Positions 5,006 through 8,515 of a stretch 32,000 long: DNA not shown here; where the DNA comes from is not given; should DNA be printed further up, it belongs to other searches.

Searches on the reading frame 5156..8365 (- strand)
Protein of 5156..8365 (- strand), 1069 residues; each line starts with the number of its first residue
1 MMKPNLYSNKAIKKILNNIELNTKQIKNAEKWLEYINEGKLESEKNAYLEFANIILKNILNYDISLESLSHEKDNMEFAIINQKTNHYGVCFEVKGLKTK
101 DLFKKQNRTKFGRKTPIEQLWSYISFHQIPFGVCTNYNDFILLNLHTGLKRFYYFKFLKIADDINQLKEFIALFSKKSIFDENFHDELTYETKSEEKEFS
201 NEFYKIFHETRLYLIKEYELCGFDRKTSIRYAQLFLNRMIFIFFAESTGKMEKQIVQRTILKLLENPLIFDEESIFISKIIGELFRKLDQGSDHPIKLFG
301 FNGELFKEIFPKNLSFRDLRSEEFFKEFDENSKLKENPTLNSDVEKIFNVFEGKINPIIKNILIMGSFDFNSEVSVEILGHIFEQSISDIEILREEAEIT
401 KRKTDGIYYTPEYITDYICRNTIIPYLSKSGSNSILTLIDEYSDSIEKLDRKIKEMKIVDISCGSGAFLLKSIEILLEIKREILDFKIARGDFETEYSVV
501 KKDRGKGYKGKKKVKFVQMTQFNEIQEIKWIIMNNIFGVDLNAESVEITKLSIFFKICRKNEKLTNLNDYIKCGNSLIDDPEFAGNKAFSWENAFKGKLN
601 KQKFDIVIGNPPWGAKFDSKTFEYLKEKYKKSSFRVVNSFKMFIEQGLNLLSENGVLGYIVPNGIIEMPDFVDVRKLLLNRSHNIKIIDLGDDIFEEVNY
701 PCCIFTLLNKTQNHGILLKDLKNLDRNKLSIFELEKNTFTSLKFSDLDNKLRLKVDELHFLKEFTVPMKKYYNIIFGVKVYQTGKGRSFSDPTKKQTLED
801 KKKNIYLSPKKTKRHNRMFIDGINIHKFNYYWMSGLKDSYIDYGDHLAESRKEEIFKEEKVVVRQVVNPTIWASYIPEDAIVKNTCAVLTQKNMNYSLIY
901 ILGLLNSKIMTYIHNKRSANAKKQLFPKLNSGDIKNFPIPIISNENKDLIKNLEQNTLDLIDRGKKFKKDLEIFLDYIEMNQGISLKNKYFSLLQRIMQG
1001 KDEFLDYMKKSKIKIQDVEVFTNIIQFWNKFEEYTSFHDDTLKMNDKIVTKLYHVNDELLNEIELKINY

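Call 3: search_protein_families(library=pfam, proteins=[window:5156-8365:-], max_evalue=1)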
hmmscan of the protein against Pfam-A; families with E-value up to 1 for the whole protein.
window:5156-8365:- (1069 aa): 7 families
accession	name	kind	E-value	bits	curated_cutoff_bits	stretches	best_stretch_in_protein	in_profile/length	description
PF07669.17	Eco57I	-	5.4e-34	118.2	25.3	1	534-695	1-171/171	Eco57I restriction-modification methylase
PF12950.13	TaqI_C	-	2.7e-18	66.8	26.5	1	818-939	2-118/118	TaqI-like C-terminal specificity domain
PF02384.22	N6_Mtase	-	7.7e-15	55.5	20.4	2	534-728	78-253/311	N-6 DNA Methylase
PF20473.4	MmeI_Mtase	-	2.7e-08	33.8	27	1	443-616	8-149/259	MmeI, DNA-methyltransferase domain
PF20465.4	MmeI_hel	-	1.1e-05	26.5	27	1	233-306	4-75/75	MmeI, helicase spacer domain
PF01170.24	UPF0020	-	0.018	15.2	22.3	1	597-621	113-139/197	RMKL-like, methyltransferase domain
PF13588.12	HSDR_N_2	-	0.026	15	25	1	113-153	64-104/110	Type I restriction enzyme R protein N terminus (HSDR_N)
